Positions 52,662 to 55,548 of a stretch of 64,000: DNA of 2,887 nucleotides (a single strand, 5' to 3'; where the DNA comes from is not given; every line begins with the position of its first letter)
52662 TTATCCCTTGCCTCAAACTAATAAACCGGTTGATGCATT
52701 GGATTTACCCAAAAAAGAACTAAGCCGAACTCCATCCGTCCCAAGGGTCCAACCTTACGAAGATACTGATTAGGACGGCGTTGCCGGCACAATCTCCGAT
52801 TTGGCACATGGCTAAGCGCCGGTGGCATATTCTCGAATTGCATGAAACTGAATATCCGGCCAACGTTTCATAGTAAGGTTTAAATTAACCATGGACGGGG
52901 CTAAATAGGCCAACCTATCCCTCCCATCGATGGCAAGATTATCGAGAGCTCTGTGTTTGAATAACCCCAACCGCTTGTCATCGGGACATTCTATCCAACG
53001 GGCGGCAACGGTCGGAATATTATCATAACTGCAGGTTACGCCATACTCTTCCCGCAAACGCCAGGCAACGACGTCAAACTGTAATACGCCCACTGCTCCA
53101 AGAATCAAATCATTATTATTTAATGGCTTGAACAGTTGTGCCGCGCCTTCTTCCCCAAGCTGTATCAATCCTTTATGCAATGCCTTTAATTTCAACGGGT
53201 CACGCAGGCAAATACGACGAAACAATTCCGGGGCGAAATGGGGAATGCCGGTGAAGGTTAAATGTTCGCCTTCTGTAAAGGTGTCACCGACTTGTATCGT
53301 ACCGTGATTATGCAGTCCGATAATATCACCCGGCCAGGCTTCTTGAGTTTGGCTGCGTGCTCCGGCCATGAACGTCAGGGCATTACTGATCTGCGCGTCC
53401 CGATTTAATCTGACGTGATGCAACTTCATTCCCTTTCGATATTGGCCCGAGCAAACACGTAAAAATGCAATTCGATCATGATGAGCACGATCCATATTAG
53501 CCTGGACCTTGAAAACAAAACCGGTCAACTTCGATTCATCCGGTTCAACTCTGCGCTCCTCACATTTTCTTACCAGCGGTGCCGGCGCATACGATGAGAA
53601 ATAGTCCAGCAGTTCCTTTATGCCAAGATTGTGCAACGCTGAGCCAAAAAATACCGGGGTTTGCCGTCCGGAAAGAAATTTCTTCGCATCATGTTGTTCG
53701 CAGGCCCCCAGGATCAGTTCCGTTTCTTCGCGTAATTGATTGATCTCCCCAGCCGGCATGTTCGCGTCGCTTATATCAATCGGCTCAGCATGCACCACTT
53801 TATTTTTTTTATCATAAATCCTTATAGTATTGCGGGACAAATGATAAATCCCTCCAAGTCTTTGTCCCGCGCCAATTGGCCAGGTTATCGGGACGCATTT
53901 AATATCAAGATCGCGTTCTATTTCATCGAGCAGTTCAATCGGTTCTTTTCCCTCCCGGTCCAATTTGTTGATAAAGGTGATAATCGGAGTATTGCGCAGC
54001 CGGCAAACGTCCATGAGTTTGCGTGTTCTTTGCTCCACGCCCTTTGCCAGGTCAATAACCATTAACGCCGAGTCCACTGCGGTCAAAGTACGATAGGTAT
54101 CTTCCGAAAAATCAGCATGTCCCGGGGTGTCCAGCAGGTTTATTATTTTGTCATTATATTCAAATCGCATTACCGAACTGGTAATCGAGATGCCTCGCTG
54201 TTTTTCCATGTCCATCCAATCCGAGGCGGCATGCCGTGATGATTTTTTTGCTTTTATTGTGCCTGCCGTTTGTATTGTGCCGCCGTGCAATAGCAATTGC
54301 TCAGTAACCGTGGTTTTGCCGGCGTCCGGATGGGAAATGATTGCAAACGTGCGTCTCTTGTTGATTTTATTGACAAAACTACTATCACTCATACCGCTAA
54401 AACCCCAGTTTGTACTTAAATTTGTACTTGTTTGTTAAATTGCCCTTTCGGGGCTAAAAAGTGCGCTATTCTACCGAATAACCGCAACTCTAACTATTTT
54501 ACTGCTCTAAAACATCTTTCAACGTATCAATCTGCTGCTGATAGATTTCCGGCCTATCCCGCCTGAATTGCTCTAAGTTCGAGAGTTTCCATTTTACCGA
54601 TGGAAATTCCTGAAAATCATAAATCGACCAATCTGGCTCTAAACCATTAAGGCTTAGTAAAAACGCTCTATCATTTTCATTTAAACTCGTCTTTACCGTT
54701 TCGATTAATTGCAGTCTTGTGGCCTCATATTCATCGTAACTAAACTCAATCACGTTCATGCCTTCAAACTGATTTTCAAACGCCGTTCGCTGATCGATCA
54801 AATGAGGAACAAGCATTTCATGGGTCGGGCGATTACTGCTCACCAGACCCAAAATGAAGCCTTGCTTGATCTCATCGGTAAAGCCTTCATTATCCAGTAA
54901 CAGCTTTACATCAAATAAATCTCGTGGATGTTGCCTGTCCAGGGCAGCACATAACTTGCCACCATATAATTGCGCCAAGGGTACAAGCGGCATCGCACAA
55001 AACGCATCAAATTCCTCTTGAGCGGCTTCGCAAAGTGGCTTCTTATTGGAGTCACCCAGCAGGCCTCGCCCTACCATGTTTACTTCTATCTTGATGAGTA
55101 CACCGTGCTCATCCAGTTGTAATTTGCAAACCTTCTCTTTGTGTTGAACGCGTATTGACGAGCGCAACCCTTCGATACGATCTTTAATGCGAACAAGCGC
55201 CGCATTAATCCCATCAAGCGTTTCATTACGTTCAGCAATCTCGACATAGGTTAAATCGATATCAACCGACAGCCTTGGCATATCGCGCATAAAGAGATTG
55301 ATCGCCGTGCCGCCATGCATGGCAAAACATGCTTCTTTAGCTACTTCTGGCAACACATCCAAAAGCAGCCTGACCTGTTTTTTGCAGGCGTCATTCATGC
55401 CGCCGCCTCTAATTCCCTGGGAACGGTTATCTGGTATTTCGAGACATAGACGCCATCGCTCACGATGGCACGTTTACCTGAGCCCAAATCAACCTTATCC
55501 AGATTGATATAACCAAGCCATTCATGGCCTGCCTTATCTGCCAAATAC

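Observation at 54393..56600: AbiEi/AbiEii abortive-infection module inserted into the 5' end of prfC, leaving a displaced prfC 5' fragment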

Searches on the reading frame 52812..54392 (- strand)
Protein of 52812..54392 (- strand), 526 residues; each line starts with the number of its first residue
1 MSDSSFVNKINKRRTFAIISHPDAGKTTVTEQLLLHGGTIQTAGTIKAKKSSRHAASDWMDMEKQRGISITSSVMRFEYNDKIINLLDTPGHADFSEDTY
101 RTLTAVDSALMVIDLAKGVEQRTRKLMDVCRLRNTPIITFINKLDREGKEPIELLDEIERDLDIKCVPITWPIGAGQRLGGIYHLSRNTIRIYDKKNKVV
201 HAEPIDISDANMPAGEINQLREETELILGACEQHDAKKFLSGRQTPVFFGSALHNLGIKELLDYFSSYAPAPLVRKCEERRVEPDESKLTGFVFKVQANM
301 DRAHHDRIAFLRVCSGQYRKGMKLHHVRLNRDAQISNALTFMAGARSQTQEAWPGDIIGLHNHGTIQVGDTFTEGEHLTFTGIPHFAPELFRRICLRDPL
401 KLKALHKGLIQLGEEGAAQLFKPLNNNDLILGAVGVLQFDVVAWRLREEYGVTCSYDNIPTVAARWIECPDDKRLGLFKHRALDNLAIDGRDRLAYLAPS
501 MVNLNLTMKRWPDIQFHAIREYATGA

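Call 6: search_protein_families(library=pfam, proteins=[window:52812-54392:-])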
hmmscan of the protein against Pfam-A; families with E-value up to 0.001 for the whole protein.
window:52812-54392:- (526 aa): 5 families
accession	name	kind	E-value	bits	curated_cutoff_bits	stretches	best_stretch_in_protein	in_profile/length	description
PF00009.33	GTP_EFTU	-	2.6e-52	177.6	26.5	1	12-270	2-187/188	Elongation factor Tu GTP binding domain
PF16658.11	RF3_C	-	1.9e-40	138.2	40.1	1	380-507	1-131/132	Class II release factor RF3, C-terminal domain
PF22042.2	EF-G_D2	-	2.2e-23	82.6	27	1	289-374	2-83/84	Elongation factor G domain 2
PF03144.31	GTP_EFTU_D2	-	1.9e-09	38.2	30.3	1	307-373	2-73/73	Elongation factor Tu domain 2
PF01926.29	MMR_HSR1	-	4.1e-06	27.3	21.9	1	17-143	3-113/113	50S ribosome-binding GTPase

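Call 8: find_related_loci(query=window:52812-54392:-, collection=genome_contigs, flank=8000)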
Query window:52812-54392:- (526 aa) in genome_contigs; peptide patterns used: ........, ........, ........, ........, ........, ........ (x = any residue, [..] = any of these).
600 stretches matched a pattern (row limit reached: there are more); 600 encode a relative of the query (tblastn E <= 1e-3); the best 80 are kept; 80 distinct loci.
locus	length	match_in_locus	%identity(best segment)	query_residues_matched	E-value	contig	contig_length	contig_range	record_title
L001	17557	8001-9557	69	8-522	0e+0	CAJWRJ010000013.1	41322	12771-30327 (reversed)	MAG TPA_asm: uncultured Legionellales bacterium isolate ERR598963_bin.119_MetaBAT_v2.12.1_MAG genome assembly, contig: N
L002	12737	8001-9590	64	1-524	0e+0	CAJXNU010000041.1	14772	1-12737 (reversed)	MAG TPA_asm: uncultured Wenzhouxiangella sp. isolate SRR4030062_bin.29_MetaBAT_v2.12.1_MAG genome assembly, contig: NODE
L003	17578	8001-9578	62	4-523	0e+0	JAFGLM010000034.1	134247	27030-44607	MAG: Gammaproteobacteria bacterium isolate Zod_Metabat.401 k87_9298332, whole genome shotgun sequence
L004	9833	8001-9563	62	7-521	0e+0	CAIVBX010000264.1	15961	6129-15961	MAG: uncultured proteobacterium isolate I2_bin-169 genome assembly, contig: bin-169:264/376, whole genome shotgun sequen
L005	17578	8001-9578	61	2-521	0e+0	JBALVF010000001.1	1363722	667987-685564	MAG: Cycloclasticus sp. isolate 5NakV-01 NODE_2_length_1363722_cov_816.388211, whole genome shotgun sequence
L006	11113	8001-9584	61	4-525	0e+0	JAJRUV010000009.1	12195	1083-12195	MAG: Gammaproteobacteria bacterium isolate Dive96_bin10.234 k141_365843, whole genome shotgun sequence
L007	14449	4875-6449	62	5-523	0e+0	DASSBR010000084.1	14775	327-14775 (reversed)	MAG TPA_asm: Gammaproteobacteria bacterium isolate SMAG_U900 k141_1483693, whole genome shotgun sequence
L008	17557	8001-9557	63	9-521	0e+0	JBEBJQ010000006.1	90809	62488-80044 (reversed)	MAG: Methylococcales bacterium isolate TF_1 NODE_89_length_90809_cov_12.205755, whole genome shotgun sequence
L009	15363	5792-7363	60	4-521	0e+0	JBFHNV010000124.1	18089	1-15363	MAG: Gammaproteobacteria bacterium isolate Mix_sand08.2021.06.D.37 k141_201422_length_18089_cov_13.0000, whole genome sh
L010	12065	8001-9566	62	9-524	0e+0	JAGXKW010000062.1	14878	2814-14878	MAG: Wenzhouxiangellaceae bacterium isolate GSL_GB14_17 NODE_585_length_14878_cov_11.8526, whole genome shotgun sequence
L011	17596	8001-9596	60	1-525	0e+0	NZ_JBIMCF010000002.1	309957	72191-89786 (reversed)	Acinetobacter johnsonii strain ULE_I042 NODE_2_length_309957_cov_476.897047, whole genome shotgun sequence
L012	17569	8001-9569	61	9-524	0e+0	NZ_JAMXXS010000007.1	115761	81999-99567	Acinetobacter lwoffii strain VE245-5 contig00007, whole genome shotgun sequence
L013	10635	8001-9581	59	2-521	0e+0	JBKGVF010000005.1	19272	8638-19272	MAG: Ignatzschineriaceae bacterium isolate UTK.bins.74 k141_12602480, whole genome shotgun sequence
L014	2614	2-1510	60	25-521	0e+0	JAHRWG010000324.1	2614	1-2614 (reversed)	MAG: Cycloclasticus sp. isolate DC_out13 k91_6077575, whole genome shotgun sequence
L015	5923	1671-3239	57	6-522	0e+0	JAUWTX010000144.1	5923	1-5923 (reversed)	MAG: Desulfuromonadales bacterium isolate CSMAG_2591 CSMAG_2591_k127_3898151_length_5923_cov_24.2291, whole genome shotg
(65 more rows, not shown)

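Call 9: find_encoding_contigs(protein=window:52812-54392:-, flank=6000, max_places=10)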
Protein window:52812-54392:- (526 aa): 2 contigs read that carry it; 2 places shown.
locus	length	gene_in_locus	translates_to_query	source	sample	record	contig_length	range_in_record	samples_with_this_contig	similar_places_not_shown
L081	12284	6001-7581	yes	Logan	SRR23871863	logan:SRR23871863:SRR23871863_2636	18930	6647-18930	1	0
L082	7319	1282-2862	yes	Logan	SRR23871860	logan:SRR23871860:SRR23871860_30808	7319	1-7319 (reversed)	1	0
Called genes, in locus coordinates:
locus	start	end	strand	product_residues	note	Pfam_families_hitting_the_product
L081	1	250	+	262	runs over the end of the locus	PF10502:Peptidase_S26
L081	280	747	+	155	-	PF16137:DUF4845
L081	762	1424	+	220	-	PF14622:Ribonucleas_3_3, PF00636:Ribonuclease_3, PF00035:dsrm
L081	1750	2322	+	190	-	PF07650:KH_2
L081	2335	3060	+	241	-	PF11967:RecO_N, PF02565:RecO_C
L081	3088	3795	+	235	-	PF03740:PdxJ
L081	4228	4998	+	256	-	PF17194:AbiEi_3_N, PF11459:AbiEi_3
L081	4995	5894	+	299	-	PF08843:AbiEii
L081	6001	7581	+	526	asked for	PF00009:GTP_EFTU, PF01926:MMR_HSR1 (faint), PF22042:EF-G_D2, PF03144:GTP_EFTU_D2, PF16658:RF3_C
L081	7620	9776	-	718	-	PF00575:S1 (weak), PF10150:RNase_E_G, PF20833:RNase_E_G_Thio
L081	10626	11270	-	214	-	PF00484:Pro_CA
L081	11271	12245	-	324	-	PF01259:SAICAR_synt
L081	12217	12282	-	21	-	?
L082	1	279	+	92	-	?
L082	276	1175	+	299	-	PF08843:AbiEii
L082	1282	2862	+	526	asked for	PF00009:GTP_EFTU, PF01926:MMR_HSR1 (faint), PF22042:EF-G_D2, PF03144:GTP_EFTU_D2, PF16658:RF3_C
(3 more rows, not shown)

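Call 17: search_protein_families(library=pfam, proteins=[L002:1130-4609:+, L002:4734-6104:+, L002:6234-7004:+, L002:7001-7900:+, L002:9687-10949:+, L002:166-600:+])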
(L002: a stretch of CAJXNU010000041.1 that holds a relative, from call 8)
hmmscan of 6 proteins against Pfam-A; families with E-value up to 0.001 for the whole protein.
L002:1130-4609:+ (1159 aa): 2 families
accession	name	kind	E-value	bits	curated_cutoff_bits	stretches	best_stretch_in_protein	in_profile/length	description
PF25183.1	OMP_b-brl_4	-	5.8e-37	128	30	2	431-939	151-680/838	Outer membrane beta barrel domain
PF13620.12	CarboxypepD_reg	-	7.8e-17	61.8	32.3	1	110-191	2-82/82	Carboxypeptidase regulatory-like domain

L002:4734-6104:+ (456 aa): 2 families
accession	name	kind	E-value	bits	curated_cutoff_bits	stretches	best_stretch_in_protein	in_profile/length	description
PF03313.21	SDH_alpha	-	1.1e-93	314.2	26.4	1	188-450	2-260/260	Serine dehydratase alpha chain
PF03315.21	SDH_beta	-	1.1e-62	211.4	26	1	4-157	1-154/155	Serine dehydratase beta chain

L002:6234-7004:+ (256 aa): 2 families
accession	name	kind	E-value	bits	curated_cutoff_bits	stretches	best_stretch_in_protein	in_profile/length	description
PF11459.13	AbiEi_3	-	1.1e-56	191.1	26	1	101-249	3-157/157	Transcriptional regulator, AbiEi antitoxin, Type IV TA system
PF17194.10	AbiEi_3_N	-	1.1e-32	112.4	26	1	6-97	2-93/93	Transcriptional regulator, AbiEi antitoxin N-terminal domain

L002:7001-7900:+ (299 aa): 1 family
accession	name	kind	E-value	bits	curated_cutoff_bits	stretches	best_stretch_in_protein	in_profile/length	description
PF08843.17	AbiEii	-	2.5e-29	103.4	22.5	1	13-266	4-230/238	Nucleotidyl transferase AbiEii toxin, Type IV TA system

L002:9687-10949:+ (420 aa): 3 families
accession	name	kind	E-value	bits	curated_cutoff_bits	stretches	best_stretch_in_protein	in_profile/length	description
PF07662.18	Nucleos_tra2_C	-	4.9e-75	252.3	32.3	1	205-416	1-213/213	Na+ dependent nucleoside transporter C-terminus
PF01773.25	Nucleos_tra2_N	-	1.6e-22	80.2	27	1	9-81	1-73/74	Na+ dependent nucleoside transporter N-terminus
PF07670.19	Gate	-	2.9e-19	69.9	29.6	1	93-192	1-102/104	Nucleoside recognition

L002:166-600:+ (144 aa): 0 families

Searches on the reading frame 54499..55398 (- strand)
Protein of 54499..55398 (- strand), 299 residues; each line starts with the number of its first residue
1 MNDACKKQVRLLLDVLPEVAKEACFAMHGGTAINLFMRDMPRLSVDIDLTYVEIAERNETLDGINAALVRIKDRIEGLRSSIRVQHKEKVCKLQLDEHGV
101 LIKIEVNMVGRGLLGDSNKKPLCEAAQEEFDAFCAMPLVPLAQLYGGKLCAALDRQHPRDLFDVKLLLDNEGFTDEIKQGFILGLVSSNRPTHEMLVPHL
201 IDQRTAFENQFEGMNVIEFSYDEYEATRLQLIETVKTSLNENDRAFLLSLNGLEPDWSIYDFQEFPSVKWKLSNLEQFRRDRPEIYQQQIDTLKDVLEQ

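Call 6: search_protein_families(library=pfam, proteins=[window:54499-55398:-])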
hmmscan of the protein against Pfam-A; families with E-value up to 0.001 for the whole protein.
window:54499-55398:- (299 aa): 1 family
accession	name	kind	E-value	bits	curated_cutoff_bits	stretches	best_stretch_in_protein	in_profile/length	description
PF08843.17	AbiEii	-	1.5e-33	117.2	22.5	1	10-267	1-231/238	Nucleotidyl transferase AbiEii toxin, Type IV TA system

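Call 31: search_protein_families(library=ncbifam, proteins=[window:54499-55398:-], max_evalue=0.001)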
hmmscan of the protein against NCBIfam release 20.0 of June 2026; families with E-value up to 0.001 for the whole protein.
window:54499-55398:- (299 aa): 0 families

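Call 73: search_protein_families(library=padloc, proteins=[window:54499-55398:-])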
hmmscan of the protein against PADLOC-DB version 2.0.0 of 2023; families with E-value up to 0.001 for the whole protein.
window:54499-55398:- (299 aa): 13 families
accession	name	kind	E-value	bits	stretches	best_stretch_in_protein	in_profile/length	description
PDLC02290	AbiEii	-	7.5e-116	384.7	1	2-297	2-289/290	AbiEii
PDLC02305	AbiEii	-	6e-25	86.1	1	9-190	25-213/306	AbiEii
PDLC02294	AbiEii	-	2.3e-13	48.6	1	23-173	43-191/260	AbiEii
PDLC02303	AbiEii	-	1.5e-07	29.1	1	24-182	40-196/249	AbiEii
PDLC02324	AbiEii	-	4e-07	28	1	12-172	10-159/231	AbiEii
PDLC02304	AbiEii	-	1.2e-06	26.7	1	17-176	35-197/260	AbiEii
PDLC02291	AbiEii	-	2.6e-06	25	1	20-214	52-242/310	AbiEii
PDLC02313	AbiEii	-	2.7e-06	25.1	1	12-170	31-191/254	AbiEii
PDLC02307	AbiEii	-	1.6e-05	22.8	1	3-184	3-159/219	AbiEii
PDLC02328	AbiEii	-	2.7e-05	22.2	1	22-178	12-150/203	AbiEii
PDLC02299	AbiEii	-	3.9e-05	21.1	1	21-87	42-110/344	AbiEii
PDLC02318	AbiEii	-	5e-05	20.8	1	16-206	33-219/280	AbiEii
PDLC02323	AbiEii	-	0.0002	19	1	25-170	40-186/248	AbiEii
